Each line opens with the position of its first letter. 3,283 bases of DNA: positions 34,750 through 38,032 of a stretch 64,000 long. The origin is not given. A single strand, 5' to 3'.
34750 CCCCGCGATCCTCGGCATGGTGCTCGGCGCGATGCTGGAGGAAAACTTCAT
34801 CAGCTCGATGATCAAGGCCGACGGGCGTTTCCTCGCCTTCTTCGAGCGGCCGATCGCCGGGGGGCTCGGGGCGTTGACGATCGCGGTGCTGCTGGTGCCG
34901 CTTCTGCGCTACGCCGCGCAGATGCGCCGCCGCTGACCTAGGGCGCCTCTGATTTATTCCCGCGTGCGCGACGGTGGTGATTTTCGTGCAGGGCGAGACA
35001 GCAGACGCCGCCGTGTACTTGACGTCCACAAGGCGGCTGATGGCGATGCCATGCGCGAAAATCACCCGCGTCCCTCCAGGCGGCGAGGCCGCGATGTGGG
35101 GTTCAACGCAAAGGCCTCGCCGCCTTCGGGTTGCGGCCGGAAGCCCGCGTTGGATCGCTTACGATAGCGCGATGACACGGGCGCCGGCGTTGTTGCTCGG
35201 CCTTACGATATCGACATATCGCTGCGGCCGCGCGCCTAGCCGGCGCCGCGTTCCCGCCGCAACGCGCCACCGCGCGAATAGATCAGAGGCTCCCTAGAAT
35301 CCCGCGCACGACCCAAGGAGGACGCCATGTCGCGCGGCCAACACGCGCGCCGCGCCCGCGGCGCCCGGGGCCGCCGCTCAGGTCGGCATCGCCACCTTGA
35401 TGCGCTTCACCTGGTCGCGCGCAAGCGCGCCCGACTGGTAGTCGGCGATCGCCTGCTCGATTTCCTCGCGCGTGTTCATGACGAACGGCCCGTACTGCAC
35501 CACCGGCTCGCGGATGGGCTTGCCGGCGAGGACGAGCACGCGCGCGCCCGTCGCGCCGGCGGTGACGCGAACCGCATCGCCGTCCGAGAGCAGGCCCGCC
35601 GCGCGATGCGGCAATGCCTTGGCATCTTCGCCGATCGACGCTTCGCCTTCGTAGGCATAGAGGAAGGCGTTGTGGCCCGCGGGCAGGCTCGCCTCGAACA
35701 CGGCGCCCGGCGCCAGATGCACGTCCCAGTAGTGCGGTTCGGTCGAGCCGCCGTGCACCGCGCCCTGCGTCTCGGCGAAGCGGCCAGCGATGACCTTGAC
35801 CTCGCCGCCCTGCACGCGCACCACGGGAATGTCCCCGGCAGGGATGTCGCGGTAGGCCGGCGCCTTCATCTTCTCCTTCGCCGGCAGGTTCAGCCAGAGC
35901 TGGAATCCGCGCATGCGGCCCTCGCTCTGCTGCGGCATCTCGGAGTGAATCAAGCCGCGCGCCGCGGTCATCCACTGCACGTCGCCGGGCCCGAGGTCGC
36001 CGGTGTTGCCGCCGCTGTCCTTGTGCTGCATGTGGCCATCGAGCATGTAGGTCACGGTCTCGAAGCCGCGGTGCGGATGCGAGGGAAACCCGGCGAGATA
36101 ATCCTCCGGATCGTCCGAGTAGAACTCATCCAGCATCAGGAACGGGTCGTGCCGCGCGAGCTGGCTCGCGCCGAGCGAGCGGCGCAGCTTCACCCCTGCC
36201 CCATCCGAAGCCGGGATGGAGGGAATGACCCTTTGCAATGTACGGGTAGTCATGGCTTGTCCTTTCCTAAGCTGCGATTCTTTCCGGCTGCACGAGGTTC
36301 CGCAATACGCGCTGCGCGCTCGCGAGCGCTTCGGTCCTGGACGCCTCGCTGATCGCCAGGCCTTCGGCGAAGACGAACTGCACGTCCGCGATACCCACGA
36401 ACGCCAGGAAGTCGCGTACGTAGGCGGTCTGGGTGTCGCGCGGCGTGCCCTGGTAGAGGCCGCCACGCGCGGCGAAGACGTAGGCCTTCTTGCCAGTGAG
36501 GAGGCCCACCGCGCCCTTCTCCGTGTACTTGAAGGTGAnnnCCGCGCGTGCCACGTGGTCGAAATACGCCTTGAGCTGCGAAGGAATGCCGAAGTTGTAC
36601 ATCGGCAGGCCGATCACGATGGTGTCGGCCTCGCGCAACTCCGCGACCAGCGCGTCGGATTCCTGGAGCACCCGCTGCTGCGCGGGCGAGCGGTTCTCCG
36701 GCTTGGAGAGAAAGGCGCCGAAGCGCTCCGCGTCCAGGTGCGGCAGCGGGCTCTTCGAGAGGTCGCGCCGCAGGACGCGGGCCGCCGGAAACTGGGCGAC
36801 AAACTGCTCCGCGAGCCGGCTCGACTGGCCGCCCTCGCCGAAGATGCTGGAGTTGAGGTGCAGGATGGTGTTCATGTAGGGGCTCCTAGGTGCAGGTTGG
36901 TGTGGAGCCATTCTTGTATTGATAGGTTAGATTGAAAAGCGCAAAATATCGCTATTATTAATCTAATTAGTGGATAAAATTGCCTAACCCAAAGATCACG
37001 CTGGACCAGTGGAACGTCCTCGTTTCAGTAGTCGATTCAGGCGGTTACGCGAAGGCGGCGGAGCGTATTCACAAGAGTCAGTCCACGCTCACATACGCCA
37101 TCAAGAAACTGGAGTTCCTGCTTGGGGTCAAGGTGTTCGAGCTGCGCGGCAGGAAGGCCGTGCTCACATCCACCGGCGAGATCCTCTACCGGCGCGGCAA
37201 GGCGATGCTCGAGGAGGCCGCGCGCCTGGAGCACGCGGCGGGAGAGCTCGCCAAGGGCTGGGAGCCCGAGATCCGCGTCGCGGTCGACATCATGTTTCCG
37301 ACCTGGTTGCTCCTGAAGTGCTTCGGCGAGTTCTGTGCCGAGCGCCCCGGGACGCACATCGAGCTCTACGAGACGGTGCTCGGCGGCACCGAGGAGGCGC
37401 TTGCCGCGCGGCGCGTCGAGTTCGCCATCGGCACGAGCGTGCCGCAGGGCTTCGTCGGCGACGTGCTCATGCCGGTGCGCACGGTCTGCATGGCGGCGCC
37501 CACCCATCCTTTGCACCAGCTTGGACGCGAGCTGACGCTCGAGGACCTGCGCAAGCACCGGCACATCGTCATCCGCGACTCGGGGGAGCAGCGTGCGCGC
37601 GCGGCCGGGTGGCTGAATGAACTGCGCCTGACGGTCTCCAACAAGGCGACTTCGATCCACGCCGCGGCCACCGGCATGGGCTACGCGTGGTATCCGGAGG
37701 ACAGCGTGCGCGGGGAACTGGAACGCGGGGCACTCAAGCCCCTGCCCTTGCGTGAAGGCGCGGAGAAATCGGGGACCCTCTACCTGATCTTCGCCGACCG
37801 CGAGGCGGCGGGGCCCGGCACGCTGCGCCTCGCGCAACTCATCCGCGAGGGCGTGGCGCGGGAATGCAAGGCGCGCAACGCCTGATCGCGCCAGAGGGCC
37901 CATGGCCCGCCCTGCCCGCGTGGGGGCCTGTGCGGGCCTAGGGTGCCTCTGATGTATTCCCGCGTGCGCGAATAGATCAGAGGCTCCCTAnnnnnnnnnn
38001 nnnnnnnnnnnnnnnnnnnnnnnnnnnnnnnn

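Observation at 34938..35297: Previously unnamed structured 360-bp MITE-like repeat family (copies at 34938..35297, 51123..51482 and a 54-bp derivative at 37938..37991)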

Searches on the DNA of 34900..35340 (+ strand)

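Call 31: search_dna_similar(query=window:34938-35297:+, collection=plasmids, mode=distant, max_evalue=10, max_rows=30)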
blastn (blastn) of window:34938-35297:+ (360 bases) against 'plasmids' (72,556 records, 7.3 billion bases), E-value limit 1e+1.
Records with a match: 19; places in all: 19; records where one place covers at least 80% of the query: 0.
Best place of each record, by identity: >=99% 5; 95-99% 1; 90-95% 8; 80-90% 5.
By first word of the organism name: Rhizobium 11; Rhodococcus 3; Caballeronia 1; Methylobacterium 1; Ralstonia 1; Variovorax 1; Shewanella 1.
By predicted mobility (MOB-suite, as given by PLSDB): non-mobilizable 11; mobilizable 5; conjugative 3.
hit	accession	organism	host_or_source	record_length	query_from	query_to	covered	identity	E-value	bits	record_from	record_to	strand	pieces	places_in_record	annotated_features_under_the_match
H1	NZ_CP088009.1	Rhizobium sp. T136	Melilotus albus,Cell culture,root nodule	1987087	20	58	11%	84.6%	4e+0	39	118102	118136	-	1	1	none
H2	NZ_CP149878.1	Rhizobium sp. T1473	Medicago sativa,Cell Culture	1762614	20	58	11%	84.6%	4e+0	39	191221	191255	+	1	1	none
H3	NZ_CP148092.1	Rhizobium sp. T1470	Medicago sativa,cell culture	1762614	20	58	11%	84.6%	4e+0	39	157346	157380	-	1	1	none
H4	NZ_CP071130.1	Caballeronia sp. M1242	Homo sapiens,ETA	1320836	180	214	10%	85.7%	1e+0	42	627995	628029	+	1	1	none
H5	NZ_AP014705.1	Methylobacterium aquaticum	-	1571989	153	186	9%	85.3%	4e+0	40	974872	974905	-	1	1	none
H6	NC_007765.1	Rhizobium etli CFN 42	-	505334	269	298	8%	90.3%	4e+0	40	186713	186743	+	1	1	none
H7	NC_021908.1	Rhizobium etli bv. mimosae str. Mim1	Mimosa affinis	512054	269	298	8%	90.3%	4e+0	40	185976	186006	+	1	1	ATPase, T2SS/T4P/T4SS family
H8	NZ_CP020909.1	Rhizobium etli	Phaseolus vulgaris,cell culture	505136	269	298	8%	90.3%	4e+0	40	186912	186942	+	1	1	ATPase, T2SS/T4P/T4SS family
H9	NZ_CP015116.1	Ralstonia pseudosolanacearum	eggplant,true culture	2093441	177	203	8%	92.9%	4e+0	39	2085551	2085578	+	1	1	none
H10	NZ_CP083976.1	Rhodococcus rhodochrous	compost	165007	236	262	8%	92.6%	1e+0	41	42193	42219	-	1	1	multicopper oxidase family protein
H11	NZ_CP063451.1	Rhodococcus pyridinivorans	oil-polluted soil,Libyan oil-polluted ...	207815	236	262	8%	92.6%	1e+0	41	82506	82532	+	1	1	multicopper oxidase family protein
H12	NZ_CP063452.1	Rhodococcus pyridinivorans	oil-polluted soil,Libyan oil-polluted ...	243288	236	262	8%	92.6%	1e+0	41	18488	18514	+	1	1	multicopper oxidase family protein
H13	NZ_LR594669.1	Variovorax sp. SRS16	linuron-contaminated soil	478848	226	251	7%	96.2%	3e-1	44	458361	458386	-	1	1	NAD(P)-dependent alcohol dehydrogenase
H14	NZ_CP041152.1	Shewanella sp. SNU WT4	Rainbow trout,Whole genome ...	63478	83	108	7%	92.3%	4e+0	39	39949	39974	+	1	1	zincin-like metallopeptidase domain-containing protein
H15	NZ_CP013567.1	Rhizobium phaseoli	Phaseolus vulgaris,Whole ...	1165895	171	191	6%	100.0%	4e+0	39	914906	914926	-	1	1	record has no annotation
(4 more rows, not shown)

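Call 79: search_rna_families(source=window, start=34900, end=35340, threshold=evalue, max_evalue=10)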
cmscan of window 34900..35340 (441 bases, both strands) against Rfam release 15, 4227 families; matches with E-value up to 10: 3.
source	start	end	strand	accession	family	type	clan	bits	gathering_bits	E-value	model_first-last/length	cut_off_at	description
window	34944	35041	-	RF00620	HCV_ARF_SL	Cis-reg;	-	16.4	42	1.5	1-136/136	no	Hepatitis C alternative reading frame stem-loop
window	35172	35276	-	RF01057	SAH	Cis-reg; riboswitch;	-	13.9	37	4.3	1-78/78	no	SAH (S-adenosyl-L-homocysteine) riboswitch aptamer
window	34905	34973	+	RF00294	snoTBR17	Gene; snRNA; snoRNA; CD-box;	-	12.6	40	2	1-119/119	no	Small nucleolar RNA TBR17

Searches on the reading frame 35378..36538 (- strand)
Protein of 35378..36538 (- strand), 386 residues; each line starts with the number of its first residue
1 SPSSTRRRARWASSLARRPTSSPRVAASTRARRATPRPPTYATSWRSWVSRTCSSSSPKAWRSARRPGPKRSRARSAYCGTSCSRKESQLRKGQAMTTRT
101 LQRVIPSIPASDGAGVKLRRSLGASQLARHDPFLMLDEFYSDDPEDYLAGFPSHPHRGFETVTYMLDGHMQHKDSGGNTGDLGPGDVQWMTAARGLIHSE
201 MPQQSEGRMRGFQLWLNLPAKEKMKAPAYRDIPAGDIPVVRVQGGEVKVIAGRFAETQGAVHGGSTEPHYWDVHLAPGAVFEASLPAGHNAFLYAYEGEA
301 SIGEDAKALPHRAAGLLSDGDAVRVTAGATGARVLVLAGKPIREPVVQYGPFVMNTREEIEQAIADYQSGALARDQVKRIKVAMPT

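Call 104: search_protein_families(library=pfam, proteins=[window:35378-36538:-], max_evalue=0.001)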
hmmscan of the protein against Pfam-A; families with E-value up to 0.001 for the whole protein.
window:35378-36538:- (386 aa): 2 families
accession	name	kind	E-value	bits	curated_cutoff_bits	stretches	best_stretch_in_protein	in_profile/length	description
PF02678.22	Pirin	-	1e-35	122.4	26.1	1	116-216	2-108/108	Pirin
PF05726.19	Pirin_C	-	6.8e-31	107.2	27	1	270-371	1-101/103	Pirin C-terminal cupin domain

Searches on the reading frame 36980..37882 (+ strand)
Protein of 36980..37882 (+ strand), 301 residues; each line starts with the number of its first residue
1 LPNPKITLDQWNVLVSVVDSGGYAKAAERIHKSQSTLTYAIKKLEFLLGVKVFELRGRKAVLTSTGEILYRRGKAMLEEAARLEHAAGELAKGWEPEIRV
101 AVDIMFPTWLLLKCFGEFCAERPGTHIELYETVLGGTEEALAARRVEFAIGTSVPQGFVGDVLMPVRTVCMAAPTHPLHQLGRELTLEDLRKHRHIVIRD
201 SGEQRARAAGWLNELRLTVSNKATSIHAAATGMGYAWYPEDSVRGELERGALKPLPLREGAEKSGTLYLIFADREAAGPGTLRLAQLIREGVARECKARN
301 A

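Call 104: search_protein_families(library=pfam, proteins=[window:36980-37882:+], max_evalue=0.001)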
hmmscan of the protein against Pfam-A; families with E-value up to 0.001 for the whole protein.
window:36980-37882:+ (301 aa): 2 families
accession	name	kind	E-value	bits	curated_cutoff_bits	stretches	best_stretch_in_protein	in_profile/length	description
PF03466.25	LysR_substrate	-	4.3e-28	98.6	28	1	93-291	3-207/209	LysR substrate binding domain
PF00126.33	HTH_1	-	1.7e-14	54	26.6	1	8-67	1-60/60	Bacterial regulatory helix-turn-helix protein, lysR family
